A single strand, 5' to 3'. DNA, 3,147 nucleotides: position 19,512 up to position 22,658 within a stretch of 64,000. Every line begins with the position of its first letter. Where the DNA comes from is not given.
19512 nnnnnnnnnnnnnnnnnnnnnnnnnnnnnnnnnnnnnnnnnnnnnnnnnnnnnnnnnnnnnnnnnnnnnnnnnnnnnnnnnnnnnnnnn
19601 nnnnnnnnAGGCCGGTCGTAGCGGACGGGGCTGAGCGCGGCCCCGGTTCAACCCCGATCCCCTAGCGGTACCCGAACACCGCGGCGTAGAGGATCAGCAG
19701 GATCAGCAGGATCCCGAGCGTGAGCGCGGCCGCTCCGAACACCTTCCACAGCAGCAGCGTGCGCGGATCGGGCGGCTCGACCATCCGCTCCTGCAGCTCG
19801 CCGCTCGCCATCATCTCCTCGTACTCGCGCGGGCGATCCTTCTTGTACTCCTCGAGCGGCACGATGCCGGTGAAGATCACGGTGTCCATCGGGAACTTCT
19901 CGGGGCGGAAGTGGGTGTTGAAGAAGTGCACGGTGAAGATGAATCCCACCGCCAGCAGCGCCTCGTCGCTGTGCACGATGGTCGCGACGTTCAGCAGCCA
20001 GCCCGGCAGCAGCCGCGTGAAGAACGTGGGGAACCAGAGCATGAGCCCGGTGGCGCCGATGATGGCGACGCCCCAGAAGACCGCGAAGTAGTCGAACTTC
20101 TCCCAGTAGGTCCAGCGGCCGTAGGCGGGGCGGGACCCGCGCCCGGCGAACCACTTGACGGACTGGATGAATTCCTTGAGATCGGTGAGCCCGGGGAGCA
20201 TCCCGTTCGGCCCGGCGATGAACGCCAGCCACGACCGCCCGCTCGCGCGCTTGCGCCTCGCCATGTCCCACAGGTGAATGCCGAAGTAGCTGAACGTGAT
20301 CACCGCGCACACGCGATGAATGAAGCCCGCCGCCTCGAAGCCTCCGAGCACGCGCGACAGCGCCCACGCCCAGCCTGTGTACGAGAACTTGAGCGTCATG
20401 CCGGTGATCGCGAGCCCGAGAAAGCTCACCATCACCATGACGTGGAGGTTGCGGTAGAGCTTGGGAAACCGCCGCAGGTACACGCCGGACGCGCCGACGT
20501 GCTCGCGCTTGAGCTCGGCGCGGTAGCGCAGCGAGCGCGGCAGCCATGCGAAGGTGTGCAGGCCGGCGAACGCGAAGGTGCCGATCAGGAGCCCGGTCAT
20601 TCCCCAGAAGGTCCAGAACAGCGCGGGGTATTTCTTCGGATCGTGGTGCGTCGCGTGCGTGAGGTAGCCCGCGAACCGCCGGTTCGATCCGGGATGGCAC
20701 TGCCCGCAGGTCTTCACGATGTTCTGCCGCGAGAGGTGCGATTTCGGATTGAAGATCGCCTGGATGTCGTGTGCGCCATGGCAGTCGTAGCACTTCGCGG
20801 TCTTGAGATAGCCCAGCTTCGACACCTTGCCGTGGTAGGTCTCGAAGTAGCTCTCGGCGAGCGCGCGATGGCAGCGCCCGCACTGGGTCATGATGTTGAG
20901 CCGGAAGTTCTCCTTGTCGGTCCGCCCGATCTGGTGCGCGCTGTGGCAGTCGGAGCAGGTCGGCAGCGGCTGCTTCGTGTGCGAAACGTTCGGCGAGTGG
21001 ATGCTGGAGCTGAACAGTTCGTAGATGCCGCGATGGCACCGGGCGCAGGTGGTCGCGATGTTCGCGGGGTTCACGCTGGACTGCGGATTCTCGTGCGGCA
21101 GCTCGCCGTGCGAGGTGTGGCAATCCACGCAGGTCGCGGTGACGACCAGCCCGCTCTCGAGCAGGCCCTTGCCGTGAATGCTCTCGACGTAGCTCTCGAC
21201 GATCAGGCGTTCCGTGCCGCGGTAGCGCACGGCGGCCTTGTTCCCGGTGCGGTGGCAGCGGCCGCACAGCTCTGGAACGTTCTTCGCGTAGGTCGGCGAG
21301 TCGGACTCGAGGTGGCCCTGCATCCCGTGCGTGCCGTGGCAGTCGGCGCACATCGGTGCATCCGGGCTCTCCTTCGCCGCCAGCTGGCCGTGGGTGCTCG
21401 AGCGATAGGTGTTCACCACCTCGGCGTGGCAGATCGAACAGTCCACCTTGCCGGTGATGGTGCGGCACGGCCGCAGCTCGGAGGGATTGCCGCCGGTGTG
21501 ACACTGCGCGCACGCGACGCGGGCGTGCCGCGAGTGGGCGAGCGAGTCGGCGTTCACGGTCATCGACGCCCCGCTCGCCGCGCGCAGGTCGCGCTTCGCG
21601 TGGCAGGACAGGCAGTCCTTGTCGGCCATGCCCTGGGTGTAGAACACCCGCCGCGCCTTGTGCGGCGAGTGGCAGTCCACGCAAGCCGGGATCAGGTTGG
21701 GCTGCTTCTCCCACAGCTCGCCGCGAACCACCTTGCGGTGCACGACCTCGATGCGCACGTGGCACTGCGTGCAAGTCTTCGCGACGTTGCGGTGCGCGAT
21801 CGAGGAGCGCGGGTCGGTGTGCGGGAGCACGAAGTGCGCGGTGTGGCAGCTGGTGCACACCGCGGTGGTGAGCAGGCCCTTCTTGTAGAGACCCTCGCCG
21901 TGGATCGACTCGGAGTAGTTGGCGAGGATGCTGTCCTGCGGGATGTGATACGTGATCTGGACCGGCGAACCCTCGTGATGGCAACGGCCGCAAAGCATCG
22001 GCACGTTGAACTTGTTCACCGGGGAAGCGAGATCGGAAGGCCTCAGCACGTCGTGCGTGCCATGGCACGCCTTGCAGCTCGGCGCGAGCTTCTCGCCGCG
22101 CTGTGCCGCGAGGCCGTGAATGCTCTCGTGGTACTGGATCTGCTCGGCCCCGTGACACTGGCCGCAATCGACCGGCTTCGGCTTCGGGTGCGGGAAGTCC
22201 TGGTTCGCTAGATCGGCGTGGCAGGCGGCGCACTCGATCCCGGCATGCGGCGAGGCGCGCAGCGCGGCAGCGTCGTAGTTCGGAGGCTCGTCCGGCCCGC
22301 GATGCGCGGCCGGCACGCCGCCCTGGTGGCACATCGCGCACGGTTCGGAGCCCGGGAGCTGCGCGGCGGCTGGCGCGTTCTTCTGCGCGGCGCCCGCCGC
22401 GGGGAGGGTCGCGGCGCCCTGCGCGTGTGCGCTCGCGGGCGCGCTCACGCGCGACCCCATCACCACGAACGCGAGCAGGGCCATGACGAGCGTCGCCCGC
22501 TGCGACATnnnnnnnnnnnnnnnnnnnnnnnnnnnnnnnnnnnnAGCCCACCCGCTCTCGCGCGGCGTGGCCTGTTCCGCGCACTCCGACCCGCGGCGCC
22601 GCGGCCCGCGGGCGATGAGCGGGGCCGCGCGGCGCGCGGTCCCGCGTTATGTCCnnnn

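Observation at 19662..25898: Divergent pair of giant CbcL-like proteins (19-heme and 13-heme c domains fused to membrane cytochrome b)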

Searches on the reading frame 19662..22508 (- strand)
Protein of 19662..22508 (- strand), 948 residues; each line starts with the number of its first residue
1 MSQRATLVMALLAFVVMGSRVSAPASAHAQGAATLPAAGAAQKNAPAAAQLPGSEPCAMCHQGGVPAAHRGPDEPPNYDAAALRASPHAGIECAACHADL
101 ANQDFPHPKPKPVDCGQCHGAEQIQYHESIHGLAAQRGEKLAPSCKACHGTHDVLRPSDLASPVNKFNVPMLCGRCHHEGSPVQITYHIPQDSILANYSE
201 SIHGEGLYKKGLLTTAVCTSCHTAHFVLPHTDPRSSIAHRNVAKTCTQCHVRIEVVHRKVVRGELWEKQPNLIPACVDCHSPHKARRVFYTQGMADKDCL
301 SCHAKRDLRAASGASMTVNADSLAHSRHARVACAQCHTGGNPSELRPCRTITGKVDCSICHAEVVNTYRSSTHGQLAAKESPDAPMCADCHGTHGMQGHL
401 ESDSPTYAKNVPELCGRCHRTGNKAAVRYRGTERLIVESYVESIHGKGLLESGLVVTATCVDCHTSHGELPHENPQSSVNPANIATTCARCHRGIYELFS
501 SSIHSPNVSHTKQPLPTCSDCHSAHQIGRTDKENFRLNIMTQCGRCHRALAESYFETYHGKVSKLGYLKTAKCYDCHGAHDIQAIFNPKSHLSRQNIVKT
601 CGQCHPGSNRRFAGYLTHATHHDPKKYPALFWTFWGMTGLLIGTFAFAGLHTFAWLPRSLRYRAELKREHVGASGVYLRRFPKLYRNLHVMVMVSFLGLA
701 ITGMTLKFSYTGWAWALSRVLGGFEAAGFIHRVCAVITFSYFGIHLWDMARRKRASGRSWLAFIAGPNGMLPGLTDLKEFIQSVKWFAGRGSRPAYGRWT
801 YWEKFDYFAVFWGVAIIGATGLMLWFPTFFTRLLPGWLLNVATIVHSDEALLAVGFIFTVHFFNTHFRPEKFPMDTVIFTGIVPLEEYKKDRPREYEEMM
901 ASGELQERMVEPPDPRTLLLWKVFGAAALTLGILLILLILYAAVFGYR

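Call 4: search_protein_families(library=pfam, proteins=[window:19662-22508:-], max_evalue=0.01)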
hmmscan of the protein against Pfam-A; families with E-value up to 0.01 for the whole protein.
window:19662-22508:- (948 aa): 5 families
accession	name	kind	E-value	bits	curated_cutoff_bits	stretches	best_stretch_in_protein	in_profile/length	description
PF14522.11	Cytochrome_C7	-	1.6e-22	79.5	24.8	4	239-303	8-66/67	Cytochrome c7 and related cytochrome c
PF14537.11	Cytochrom_c3_2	-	1.3e-20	74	25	2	88-178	4-79/79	Cytochrome c3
PF09699.15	Paired_CXXCH_1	-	4.4e-18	65.1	20.6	4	275-306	8-39/41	Doubled CXXCH motif (Paired_CXXCH_1)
PF22113.1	Mtrc-MtrF_II-IV_dom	-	2.6e-13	50.3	30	1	275-427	8-171/176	Outer membrane cytochrome MtrC/MtrF-like, domains II/IV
PF02085.21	Cytochrom_CIII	-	8.4e-09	36.1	22.9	1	316-419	16-101/101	Class III cytochrome C family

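Call 5: search_protein_families(library=ncbifam, proteins=[window:19662-22508:-], max_evalue=0.01)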
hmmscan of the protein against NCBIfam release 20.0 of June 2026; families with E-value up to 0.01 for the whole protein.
window:19662-22508:- (948 aa): 6 families
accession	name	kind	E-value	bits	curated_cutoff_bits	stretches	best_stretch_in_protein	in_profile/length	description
TIGR03508.1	decahem_SO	subfamily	2e-21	76.6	192.2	3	476-606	61-175/258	DmsE family decaheme c-type cytochrome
NF041028.1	decahem_GSU2203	exception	6.2e-14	51.9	325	2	294-469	65-234/317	GSU2203 family decaheme c-type cytochrome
TIGR01583.1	formate-DH-gamm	equivalog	6.9e-07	29.4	115.85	1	791-899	96-201/204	formate dehydrogenase subunit gamma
TIGR04257.1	nanowire_3heme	domain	2.6e-06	27.5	40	0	197-251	14-59/75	c(7)-type cytochrome triheme domain-containing protein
NF008659.0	PRK11659.1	equivalog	4.4e-05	23.3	184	0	113-253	47-170/188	cytochrome c nitrite reductase pentaheme subunit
TIGR01905.1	paired_CXXCH_1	subfamily_domain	0.0039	17.1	25.2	1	275-305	8-38/41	doubled CXXCH domain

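Call 8: find_homologous_proteins(query=window:19662-22508:-, max_evalue=1e-10)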
Query window:19662-22508:- (948 aa): 4607 proteins with E <= 1e-10 among 8000 candidates; the best 120 are listed.
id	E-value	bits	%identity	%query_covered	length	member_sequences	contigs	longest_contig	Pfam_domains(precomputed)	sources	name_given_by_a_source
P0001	0.0e+0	2270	100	100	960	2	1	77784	PF09699.16,PF14537.12,PF02085.22,PF14522.12,PF22113.2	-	-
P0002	0.0e+0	1867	85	94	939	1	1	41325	PF09699.16,PF14537.12,PF02085.22,PF14522.12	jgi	jgi:cytochrome b subunit of formate dehydrogenase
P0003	0.0e+0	1779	82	94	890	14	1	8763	PF09699.16,PF14537.12,PF02085.22,PF14522.12,PF22113.2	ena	-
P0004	0.0e+0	1773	80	96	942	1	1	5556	PF09699.16,PF14537.12,PF02085.22,PF14522.12,PF22113.2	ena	-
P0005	0.0e+0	1760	81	94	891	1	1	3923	PF09699.16,PF14537.12,PF14522.12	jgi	jgi:cytochrome b subunit of formate dehydrogenase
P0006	0.0e+0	1725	78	95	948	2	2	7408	PF09699.16,PF14537.12,PF02085.22,PF14522.12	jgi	jgi:cytochrome b subunit of formate dehydrogenase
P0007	0.0e+0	1719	78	94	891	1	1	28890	PF09699.16,PF14537.12,PF01292.27,PF02085.22,PF14522.12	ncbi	-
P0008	0.0e+0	1684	75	95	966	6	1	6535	PF09699.16,PF14537.12,PF22678.2,PF00684.26,PF14522.12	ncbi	-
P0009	0.0e+0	1682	76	94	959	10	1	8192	PF09699.16,PF14537.12,PF14522.12,PF22113.2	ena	-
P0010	0.0e+0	1679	75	96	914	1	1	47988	PF09699.16,PF14537.12,PF14522.12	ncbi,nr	ncbi:MAG: hypothetical protein HZC42_03025 [Candidatus Eisenbacteria bacterium]|nr:hypothetical prot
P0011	0.0e+0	1668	75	95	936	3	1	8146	PF09699.16,PF14537.12,PF14522.12,PF22113.2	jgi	jgi:cytochrome b subunit of formate dehydrogenase/uncharacterized protein with PIN domain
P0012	0.0e+0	1661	76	94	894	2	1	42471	PF09699.16,PF14537.12,PF02085.22,PF14522.12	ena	-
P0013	0.0e+0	1646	75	95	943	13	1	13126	PF09699.16,PF14537.12,PF22678.2,PF14522.12,PF22113.2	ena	-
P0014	0.0e+0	1645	75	95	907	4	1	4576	PF09699.16,PF14537.12,PF01292.27,PF14522.12,PF22113.2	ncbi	-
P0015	0.0e+0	1643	73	98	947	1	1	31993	PF09699.16,PF14537.12,PF01292.27,PF14522.12,PF22113.2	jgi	jgi:predicted CXXCH cytochrome family protein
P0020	0.0e+0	1633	74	96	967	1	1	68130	PF09699.16,PF14537.12,PF01292.27,PF14522.12,PF22113.2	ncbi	-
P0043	0.0e+0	1576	71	95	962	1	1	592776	PF09699.16,PF14537.12,PF01292.27,PF02085.22,PF14522.12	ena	-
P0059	0.0e+0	1515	68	94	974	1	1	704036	PF09699.16,PF14537.12,PF14522.12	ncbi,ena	-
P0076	0.0e+0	1481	66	94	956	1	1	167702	PF09699.16,PF14537.12,PF01292.27,PF14522.12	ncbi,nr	ncbi:MAG: hypothetical protein HZB25_04910 [Candidatus Eisenbacteria bacterium]|nr:hypothetical prot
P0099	0.0e+0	1467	66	96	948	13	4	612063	PF09699.16,PF14537.12,PF14522.12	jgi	jgi:cytochrome b subunit of formate dehydrogenase/uncharacterized protein with PIN domain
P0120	0.0e+0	1458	66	95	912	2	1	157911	PF09699.16,PF14537.12,PF01292.27,PF03264.20,PF02085.22,PF14522.12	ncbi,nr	ncbi:MAG TPA: cytochrome c3 family protein [Terriglobia bacterium]|nr:cytochrome c3 family protein [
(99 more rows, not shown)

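Call 15: search_solved_structures(query=window:19662-22508:-, max_evalue=0.01, show_alignments=2)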
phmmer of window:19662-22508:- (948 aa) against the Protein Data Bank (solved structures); distinct sequences matched with E-value up to 0.01: 0.

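Call 33: find_encoding_contigs(protein=P0020, flank=10000, max_places=1)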
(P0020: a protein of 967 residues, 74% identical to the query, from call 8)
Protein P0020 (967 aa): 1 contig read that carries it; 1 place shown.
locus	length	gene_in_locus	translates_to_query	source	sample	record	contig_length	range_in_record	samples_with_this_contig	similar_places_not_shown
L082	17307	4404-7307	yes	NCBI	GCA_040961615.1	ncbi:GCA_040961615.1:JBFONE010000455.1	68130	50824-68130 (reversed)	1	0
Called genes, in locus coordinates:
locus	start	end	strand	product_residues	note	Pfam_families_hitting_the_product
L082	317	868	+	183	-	PF09990:DUF2231 (weak)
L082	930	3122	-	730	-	PF14537:Cytochrom_c3_2 (faint), PF02085:Cytochrom_CIII (faint), PF09699:Paired_CXXCH_1 (faint), PF14522:Cytochrome_C7 (faint), PF14358:DUF4405 (faint), PF01292:Ni_hydr_CYTB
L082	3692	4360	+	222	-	PF09699:Paired_CXXCH_1 (faint), PF22113:Mtrc-MtrF_II-IV_dom (faint), PF14522:Cytochrome_C7 (faint), PF13435:Cytochrome_C554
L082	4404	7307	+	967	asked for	PF01292:Ni_hydr_CYTB (faint), PF09699:Paired_CXXCH_1 (faint), PF14522:Cytochrome_C7 (faint), PF14537:Cytochrom_c3_2 (faint), PF22113:Mtrc-MtrF_II-IV_dom (weak)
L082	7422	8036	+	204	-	PF16036:Chalcone_3, PF16035:Chalcone_2 (faint)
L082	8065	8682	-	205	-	-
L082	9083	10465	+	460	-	PF00285:Citrate_synt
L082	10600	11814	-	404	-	PF03916:NrfD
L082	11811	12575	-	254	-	PF12838:Fer4_7, PF13237:Fer4_10, PF13247:Fer4_11, PF12797:Fer4_2 (weak), PF12837:Fer4_6 (weak), PF00037:Fer4 (weak), PF12838:Fer4_7 (weak), PF13187:Fer4_9 (weak), +8 more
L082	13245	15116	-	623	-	PF03264:Cytochrom_NNT, PF09699:Paired_CXXCH_1 (faint), PF14522:Cytochrome_C7 (faint), PF14537:Cytochrom_c3_2 (faint), PF22678:Cytochrom_c_NrfB-like (faint), PF02085:Cytochrom_CIII (weak)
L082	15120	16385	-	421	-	PF14522:Cytochrome_C7 (faint), PF09699:Paired_CXXCH_1 (faint), PF14537:Cytochrom_c3_2 (faint)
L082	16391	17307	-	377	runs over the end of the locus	PF00033:Cytochrome_B, PF13631:Cytochrom_B_N_2, PF00032:Cytochrom_B_C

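Call 34: find_encoding_contigs(protein=P0059, flank=10000, max_places=1)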
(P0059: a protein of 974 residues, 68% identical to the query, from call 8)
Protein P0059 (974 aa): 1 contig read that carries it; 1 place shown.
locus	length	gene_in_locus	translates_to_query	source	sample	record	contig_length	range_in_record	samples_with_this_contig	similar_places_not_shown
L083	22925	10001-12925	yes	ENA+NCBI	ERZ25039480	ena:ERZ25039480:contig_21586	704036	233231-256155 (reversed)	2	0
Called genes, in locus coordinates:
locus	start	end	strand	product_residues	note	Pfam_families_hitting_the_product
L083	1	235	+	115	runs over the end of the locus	PF00472:RF-1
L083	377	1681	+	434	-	PF01699:Na_Ca_ex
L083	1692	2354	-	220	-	PF13442:Cytochrome_CBB3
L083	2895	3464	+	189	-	PF14522:Cytochrome_C7 (faint), PF22113:Mtrc-MtrF_II-IV_dom (faint), PF13435:Cytochrome_C554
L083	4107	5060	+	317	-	-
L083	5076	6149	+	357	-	PF14522:Cytochrome_C7 (weak), PF22113:Mtrc-MtrF_II-IV_dom (faint), PF14537:Cytochrom_c3_2 (faint), PF14522:Cytochrome_C7 (weak)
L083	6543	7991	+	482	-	PF03264:Cytochrom_NNT, PF14522:Cytochrome_C7 (faint)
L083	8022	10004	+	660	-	PF09699:Paired_CXXCH_1 (faint), PF14537:Cytochrom_c3_2 (faint), PF02085:Cytochrom_CIII (faint), PF14522:Cytochrome_C7 (weak), PF01292:Ni_hydr_CYTB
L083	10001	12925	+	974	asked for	PF09699:Paired_CXXCH_1 (faint), PF14522:Cytochrome_C7 (faint), PF14537:Cytochrom_c3_2 (weak)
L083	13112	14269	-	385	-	PF01266:DAO, PF01494:FAD_binding_3 (faint), PF03486:HI0933_like (faint)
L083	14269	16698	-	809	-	PF13510:Fer2_4, PF00890:FAD_binding_2 (weak), PF01494:FAD_binding_3 (weak), PF03486:HI0933_like (weak), PF07992:Pyr_redox_2, PF12831:FAD_oxidored, PF13450:NAD_binding_8 (weak), PF04324:Fer2_BFD, +2 more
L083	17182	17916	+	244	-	PF00672:HAMP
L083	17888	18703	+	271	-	PF00512:HisKA, PF02518:HATPase_c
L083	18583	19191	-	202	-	-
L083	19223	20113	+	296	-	PF00158:Sigma54_activat, PF07728:AAA_5 (weak), PF14532:Sigma54_activ_2, PF25601:AAA_lid_14, PF02954:HTH_8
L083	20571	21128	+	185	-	PF00072:Response_reg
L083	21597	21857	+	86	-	PF09413:DUF2007 (weak)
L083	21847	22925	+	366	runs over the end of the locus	PF00579:tRNA-synt_1b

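Call 35: find_encoding_contigs(protein=P0099, flank=10000, max_places=1)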
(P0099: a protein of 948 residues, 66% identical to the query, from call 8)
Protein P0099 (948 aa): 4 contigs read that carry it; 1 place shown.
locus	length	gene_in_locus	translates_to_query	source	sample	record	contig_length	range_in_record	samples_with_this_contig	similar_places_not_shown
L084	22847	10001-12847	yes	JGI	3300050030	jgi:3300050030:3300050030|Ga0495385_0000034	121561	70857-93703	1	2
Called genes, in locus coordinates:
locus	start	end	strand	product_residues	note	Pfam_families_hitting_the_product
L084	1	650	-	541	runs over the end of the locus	PF13231:PMT_2, PF07719:TPR_2 (faint), PF13414:TPR_11 (faint), PF13424:TPR_12 (faint), PF13431:TPR_17 (faint), PF00515:TPR_1 (faint), PF13181:TPR_8 (faint)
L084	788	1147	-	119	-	-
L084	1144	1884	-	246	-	PF00324:AA_permease, PF13520:AA_permease_2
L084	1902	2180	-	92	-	-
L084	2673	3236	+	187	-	PF22113:Mtrc-MtrF_II-IV_dom (weak), PF14522:Cytochrome_C7 (faint), PF13435:Cytochrome_C554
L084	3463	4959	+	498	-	-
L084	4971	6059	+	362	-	PF14522:Cytochrome_C7 (weak), PF14537:Cytochrom_c3_2 (faint), PF14522:Cytochrome_C7 (weak)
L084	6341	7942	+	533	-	PF03264:Cytochrom_NNT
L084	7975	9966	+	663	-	PF00684:DnaJ_CXXCXGXG (faint), PF14522:Cytochrome_C7 (faint), PF02085:Cytochrom_CIII (weak), PF09699:Paired_CXXCH_1 (faint), PF14537:Cytochrom_c3_2 (weak), PF22113:Mtrc-MtrF_II-IV_dom (weak), PF01292:Ni_hydr_CYTB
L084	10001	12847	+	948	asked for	PF09699:Paired_CXXCH_1 (faint), PF14522:Cytochrome_C7 (faint), PF14537:Cytochrom_c3_2 (faint)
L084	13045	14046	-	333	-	PF00044:Gp_dh_N, PF02800:Gp_dh_C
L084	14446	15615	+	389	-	PF07721:TPR_4 (faint), PF13428:TPR_14 (faint), PF13431:TPR_17 (faint), PF13414:TPR_11, PF00515:TPR_1, PF07719:TPR_2 (weak), PF13424:TPR_12, PF13432:TPR_16 (weak), +6 more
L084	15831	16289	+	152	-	-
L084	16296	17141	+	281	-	PF00378:ECH_1, PF16113:ECH_2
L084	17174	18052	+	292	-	PF00682:HMGL-like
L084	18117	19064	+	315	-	PF04029:2-ph_phosp, PF09860:DUF2087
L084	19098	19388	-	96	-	-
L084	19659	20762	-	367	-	-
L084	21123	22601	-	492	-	PF00282:Pyridoxal_deC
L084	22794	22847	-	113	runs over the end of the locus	-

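Call 36: find_encoding_contigs(protein=P0076, flank=10000, max_places=1)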
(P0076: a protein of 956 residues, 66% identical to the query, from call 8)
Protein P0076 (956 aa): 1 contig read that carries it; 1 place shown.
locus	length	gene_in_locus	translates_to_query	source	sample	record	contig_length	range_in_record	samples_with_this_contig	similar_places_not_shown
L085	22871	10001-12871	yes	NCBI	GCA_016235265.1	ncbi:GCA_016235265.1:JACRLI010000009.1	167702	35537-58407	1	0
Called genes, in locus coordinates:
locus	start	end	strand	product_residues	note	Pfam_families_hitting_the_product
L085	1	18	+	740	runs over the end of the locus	PF01578:Cytochrom_C_asm, PF16327:CcmF_C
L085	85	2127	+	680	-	PF02085:Cytochrom_CIII (faint), PF09699:Paired_CXXCH_1 (faint), PF14522:Cytochrome_C7 (faint), PF14537:Cytochrom_c3_2 (faint), PF01292:Ni_hydr_CYTB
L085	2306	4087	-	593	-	PF03264:Cytochrom_NNT (weak), PF02085:Cytochrom_CIII (faint), PF14522:Cytochrome_C7 (faint), PF14537:Cytochrom_c3_2 (weak)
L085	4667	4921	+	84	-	PF04023:FeoA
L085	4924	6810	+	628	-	PF01926:MMR_HSR1, PF02421:FeoB_N, PF07670:Gate, PF07664:FeoB_C, PF07670:Gate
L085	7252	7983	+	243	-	PF09699:Paired_CXXCH_1 (faint), PF14522:Cytochrome_C7 (faint), PF14537:Cytochrom_c3_2 (faint)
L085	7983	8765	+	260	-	PF12838:Fer4_7 (weak), PF13237:Fer4_10 (weak), PF13247:Fer4_11, PF13187:Fer4_9 (weak), PF00037:Fer4, PF12797:Fer4_2 (weak), PF12837:Fer4_6 (weak), PF13237:Fer4_10 (weak), +6 more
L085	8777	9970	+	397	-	PF03916:NrfD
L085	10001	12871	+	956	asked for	PF01292:Ni_hydr_CYTB (faint), PF09699:Paired_CXXCH_1 (faint), PF14522:Cytochrome_C7 (faint), PF14537:Cytochrom_c3_2 (faint)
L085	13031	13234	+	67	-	-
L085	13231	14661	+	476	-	-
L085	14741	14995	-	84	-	PF03083:MtN3_slv, PF04193:PQ-loop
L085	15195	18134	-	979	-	PF13620:CarboxypepD_reg, PF22904:NOMO1-like_2nd (weak), PF17210:SdrD_B (weak)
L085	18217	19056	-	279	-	-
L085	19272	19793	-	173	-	-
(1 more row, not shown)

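Call 37: find_encoding_contigs(protein=P0120, flank=10000, max_places=1)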
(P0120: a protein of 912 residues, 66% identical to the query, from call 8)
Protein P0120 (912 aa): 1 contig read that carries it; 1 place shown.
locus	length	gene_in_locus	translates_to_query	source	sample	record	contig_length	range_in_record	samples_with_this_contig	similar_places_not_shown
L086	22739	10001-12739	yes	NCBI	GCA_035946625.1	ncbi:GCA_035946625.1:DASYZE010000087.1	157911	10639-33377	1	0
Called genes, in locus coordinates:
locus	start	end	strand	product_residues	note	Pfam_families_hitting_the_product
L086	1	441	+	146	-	PF06240:COXG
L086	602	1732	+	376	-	PF04055:Radical_SAM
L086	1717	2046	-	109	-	-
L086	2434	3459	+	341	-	PF18152:DAHP_snth_FXD, PF00793:DAHP_synth_1, PF03102:NeuB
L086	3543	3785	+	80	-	PF04255:DUF433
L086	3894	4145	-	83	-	-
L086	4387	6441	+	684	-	PF02554:CstA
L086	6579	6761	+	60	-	PF04328:Sel_put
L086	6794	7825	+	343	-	PF08450:SGL (faint), PF13449:Phytase-like (faint), PF17170:DUF5128 (weak), PF01436:NHL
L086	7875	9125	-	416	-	-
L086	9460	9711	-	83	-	-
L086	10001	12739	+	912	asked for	PF02085:Cytochrom_CIII (weak), PF03264:Cytochrom_NNT (faint), PF09699:Paired_CXXCH_1 (faint), PF14522:Cytochrome_C7 (faint), PF14537:Cytochrom_c3_2 (faint), PF01292:Ni_hydr_CYTB (faint)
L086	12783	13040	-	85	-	-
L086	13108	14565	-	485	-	PF03264:Cytochrom_NNT (weak), PF14522:Cytochrome_C7 (faint), PF14537:Cytochrom_c3_2 (faint)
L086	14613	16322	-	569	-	PF14522:Cytochrome_C7 (faint), PF14537:Cytochrom_c3_2 (faint), PF00684:DnaJ_CXXCXGXG (faint), PF09699:Paired_CXXCH_1 (faint), PF01292:Ni_hydr_CYTB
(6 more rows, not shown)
